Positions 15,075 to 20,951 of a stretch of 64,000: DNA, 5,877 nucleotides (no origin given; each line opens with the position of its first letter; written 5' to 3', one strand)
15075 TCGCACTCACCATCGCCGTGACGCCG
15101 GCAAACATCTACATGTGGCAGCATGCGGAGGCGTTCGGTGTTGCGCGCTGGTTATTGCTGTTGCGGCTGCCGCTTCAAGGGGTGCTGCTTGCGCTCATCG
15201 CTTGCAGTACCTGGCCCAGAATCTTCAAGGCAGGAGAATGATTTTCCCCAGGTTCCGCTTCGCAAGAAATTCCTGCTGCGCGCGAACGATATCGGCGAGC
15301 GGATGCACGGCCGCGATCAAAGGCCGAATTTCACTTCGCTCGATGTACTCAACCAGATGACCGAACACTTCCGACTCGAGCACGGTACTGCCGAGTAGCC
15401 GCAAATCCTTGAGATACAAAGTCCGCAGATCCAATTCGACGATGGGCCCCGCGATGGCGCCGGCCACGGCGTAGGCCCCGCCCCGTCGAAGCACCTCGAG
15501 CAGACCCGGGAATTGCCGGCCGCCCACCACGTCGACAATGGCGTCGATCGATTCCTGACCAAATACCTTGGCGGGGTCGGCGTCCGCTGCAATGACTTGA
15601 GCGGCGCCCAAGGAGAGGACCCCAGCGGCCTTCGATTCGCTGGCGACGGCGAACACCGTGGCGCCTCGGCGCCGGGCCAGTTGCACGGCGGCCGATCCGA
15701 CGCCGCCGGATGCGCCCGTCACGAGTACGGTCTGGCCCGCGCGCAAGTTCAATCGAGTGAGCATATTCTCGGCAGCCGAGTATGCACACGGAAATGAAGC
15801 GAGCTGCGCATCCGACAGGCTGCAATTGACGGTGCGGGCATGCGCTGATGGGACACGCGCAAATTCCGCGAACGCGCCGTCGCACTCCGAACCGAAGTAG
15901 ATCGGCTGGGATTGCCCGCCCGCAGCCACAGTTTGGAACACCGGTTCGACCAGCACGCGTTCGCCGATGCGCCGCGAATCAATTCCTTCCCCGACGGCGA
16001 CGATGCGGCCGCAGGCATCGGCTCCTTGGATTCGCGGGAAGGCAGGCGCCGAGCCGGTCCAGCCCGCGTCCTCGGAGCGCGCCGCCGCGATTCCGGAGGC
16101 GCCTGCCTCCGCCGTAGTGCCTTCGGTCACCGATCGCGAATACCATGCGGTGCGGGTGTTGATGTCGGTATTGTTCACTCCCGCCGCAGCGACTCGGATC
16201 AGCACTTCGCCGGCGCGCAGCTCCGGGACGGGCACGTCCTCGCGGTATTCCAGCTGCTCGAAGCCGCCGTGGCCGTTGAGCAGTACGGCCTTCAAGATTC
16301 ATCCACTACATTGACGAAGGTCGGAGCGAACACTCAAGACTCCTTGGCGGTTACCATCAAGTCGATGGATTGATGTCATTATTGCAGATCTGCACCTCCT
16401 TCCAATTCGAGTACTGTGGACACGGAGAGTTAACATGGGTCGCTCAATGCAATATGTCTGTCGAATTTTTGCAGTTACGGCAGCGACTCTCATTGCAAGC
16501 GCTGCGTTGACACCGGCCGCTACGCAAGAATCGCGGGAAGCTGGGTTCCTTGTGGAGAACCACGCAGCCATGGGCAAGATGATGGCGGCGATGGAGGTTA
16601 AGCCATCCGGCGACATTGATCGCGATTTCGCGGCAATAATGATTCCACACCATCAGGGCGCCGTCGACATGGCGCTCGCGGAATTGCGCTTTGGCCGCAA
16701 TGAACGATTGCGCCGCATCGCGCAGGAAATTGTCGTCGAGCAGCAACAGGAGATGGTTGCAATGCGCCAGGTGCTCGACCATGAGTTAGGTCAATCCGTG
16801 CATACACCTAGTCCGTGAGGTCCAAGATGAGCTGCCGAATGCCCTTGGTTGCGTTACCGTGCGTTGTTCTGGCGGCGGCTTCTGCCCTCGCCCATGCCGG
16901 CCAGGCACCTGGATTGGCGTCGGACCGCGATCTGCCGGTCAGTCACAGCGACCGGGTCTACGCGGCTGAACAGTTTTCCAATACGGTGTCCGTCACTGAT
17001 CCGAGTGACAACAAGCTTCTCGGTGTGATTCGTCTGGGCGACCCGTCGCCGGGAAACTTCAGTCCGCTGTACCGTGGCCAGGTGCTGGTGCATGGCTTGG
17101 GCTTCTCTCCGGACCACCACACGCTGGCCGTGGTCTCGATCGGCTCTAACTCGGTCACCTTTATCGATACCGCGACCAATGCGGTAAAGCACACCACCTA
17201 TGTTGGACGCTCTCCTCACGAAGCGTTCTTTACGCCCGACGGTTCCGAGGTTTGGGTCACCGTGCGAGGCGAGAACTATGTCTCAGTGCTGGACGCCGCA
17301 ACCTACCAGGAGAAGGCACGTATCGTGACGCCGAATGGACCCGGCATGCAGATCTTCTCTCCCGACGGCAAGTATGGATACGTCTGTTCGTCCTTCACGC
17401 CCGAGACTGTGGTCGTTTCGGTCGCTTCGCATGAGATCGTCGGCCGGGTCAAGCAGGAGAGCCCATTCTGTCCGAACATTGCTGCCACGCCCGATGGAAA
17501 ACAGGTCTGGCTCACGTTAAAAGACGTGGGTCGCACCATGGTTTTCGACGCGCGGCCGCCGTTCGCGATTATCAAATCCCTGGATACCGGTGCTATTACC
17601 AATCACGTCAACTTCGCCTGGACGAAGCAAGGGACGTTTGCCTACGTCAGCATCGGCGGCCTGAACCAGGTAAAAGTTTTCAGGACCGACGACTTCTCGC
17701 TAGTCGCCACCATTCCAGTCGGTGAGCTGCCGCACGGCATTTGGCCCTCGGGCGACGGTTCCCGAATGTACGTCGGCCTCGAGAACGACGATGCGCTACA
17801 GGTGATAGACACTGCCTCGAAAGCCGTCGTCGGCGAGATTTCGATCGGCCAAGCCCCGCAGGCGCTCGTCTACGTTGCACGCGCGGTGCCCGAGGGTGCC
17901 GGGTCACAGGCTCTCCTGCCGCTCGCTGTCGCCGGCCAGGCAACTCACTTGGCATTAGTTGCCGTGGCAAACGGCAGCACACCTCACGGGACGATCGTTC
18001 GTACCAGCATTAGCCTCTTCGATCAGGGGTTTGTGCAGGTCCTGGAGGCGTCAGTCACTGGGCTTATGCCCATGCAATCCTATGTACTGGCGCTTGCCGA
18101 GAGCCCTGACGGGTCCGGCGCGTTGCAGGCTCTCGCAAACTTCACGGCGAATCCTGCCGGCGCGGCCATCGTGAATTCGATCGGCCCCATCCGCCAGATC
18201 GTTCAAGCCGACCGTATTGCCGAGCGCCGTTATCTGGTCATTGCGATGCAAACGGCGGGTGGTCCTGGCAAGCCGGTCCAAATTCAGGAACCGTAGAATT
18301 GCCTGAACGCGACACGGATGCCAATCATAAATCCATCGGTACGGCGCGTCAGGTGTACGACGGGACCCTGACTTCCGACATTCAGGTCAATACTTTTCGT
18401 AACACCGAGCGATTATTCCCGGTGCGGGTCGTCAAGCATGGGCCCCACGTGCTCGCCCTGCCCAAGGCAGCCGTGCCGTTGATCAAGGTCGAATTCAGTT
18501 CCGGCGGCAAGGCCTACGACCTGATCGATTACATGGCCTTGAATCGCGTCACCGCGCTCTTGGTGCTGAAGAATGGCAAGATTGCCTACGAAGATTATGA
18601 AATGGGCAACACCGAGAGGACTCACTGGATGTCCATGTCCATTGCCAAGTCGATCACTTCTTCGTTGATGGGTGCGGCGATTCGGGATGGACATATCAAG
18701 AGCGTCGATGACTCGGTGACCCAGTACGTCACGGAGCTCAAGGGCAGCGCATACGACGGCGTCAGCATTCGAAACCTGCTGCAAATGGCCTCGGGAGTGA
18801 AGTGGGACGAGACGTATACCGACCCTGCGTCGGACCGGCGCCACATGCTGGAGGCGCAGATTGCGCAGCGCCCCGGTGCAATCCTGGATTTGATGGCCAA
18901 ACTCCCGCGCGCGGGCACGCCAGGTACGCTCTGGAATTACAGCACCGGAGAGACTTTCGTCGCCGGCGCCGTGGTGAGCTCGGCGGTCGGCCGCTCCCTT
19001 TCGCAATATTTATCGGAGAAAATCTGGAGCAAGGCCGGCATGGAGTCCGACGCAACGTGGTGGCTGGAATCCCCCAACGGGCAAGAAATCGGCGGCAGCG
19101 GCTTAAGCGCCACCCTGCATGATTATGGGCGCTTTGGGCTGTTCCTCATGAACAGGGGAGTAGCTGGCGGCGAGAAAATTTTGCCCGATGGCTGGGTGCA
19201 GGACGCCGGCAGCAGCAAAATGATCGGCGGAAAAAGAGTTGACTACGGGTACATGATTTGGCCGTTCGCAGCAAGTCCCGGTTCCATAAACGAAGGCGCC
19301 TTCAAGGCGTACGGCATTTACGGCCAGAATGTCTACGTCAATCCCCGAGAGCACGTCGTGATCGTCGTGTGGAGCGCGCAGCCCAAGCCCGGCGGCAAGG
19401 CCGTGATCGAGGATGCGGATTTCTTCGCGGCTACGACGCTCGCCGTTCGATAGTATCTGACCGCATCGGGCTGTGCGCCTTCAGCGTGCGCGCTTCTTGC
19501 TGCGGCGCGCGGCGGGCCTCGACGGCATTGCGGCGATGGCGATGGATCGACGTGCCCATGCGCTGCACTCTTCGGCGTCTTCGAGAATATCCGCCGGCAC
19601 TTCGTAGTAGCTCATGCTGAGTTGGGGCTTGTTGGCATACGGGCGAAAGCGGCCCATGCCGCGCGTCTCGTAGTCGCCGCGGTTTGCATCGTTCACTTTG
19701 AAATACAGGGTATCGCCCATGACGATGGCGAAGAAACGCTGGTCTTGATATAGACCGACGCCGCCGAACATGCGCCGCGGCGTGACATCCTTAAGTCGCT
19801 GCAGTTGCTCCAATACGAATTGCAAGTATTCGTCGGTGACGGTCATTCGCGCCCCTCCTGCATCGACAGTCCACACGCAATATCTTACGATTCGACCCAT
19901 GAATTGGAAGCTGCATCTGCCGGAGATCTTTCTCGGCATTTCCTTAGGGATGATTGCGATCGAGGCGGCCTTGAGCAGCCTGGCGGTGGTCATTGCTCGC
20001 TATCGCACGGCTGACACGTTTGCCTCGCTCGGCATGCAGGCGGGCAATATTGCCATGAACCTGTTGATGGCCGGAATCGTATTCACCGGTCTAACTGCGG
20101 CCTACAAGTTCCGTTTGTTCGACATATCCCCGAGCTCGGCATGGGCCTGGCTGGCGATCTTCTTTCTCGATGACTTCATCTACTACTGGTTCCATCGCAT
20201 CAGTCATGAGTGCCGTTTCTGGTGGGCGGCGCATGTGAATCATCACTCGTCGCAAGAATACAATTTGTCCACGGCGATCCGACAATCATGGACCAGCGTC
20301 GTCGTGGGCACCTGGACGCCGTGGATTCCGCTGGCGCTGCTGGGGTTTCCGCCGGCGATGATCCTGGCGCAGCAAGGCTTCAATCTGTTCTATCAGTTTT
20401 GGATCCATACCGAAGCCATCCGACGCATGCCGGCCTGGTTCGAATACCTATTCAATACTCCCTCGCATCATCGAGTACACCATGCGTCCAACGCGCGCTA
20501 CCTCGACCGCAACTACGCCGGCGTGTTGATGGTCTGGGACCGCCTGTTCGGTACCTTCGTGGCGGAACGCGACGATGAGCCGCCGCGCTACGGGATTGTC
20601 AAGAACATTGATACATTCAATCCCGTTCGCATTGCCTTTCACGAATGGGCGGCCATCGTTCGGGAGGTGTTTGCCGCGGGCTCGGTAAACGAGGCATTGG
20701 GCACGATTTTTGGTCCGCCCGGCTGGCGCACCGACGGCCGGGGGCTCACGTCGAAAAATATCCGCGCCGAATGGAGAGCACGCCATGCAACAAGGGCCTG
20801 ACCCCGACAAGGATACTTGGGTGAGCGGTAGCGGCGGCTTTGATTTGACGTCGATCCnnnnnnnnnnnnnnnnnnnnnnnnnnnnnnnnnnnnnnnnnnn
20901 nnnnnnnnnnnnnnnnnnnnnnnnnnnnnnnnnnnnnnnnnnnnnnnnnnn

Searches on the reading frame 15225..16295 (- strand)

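Call 62: search_protein_families(library=pfam, max_evalue=0.00001, proteins=[window:15225-16295:-])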
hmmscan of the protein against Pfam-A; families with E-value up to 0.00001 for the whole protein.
window:15225-16295:- (356 aa): 3 families
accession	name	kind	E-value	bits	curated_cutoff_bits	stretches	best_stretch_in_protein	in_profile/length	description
PF00107.32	ADH_zinc_N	-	3.1e-18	66.4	31.8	1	198-317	1-126/129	Zinc-binding dehydrogenase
PF08240.17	ADH_N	-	1.7e-14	54.3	23.5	1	28-152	2-98/104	Alcohol dehydrogenase GroES-like domain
PF13602.12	ADH_zinc_N_2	-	1.3e-11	46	27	1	229-354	1-134/134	Zinc-binding dehydrogenase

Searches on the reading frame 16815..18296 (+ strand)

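Call 62: search_protein_families(library=pfam, max_evalue=0.00001, proteins=[window:16815-18296:+])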
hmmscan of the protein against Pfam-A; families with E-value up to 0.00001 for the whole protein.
window:16815-18296:+ (493 aa): 4 families
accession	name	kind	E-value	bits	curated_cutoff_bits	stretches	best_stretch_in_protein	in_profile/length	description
PF21783.3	YNCE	-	1.2e-10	41.7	27.1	1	93-352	73-332/339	YNCE-like beta-propeller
PF25174.1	Beta-prop_THOC3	-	2.1e-08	34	305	0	92-230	49-185/272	THOC3 beta-propeller domain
PF02239.22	Cytochrom_D1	-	8.7e-08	31.5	25.5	0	111-187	292-363/368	Cytochrome D1 heme domain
PF10282.15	Lactonase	-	2.6e-07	30.6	21.7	0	132-332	143-319/344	Lactonase, 7-bladed beta-propeller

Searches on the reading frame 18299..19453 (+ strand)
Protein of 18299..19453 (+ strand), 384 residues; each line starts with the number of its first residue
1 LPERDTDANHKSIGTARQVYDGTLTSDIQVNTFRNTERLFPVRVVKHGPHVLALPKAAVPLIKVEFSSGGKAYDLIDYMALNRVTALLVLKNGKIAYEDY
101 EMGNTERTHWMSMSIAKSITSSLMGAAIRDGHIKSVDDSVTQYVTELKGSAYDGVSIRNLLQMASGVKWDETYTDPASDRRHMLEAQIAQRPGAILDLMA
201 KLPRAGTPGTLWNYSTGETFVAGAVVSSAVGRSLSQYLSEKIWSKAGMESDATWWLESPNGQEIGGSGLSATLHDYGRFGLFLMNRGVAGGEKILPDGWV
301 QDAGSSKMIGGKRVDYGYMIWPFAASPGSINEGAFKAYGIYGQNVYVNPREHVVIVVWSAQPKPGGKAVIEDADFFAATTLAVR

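Call 62: search_protein_families(library=pfam, max_evalue=0.00001, proteins=[window:18299-19453:+])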
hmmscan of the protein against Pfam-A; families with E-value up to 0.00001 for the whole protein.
window:18299-19453:+ (384 aa): 1 family
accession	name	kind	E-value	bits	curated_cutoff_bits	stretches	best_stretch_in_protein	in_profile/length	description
PF00144.29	Beta-lactamase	-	4.5e-35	121.8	27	1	86-368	18-317/329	Beta-lactamase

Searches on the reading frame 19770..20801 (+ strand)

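Call 62: search_protein_families(library=pfam, max_evalue=0.00001, proteins=[window:19770-20801:+])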
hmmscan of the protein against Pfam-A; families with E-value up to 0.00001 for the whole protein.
window:19770-20801:+ (343 aa): 1 family
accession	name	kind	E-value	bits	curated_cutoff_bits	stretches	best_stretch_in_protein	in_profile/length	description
PF04116.19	FA_hydroxylase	-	3.1e-31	108.9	31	1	127-262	1-132/132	Fatty acid hydroxylase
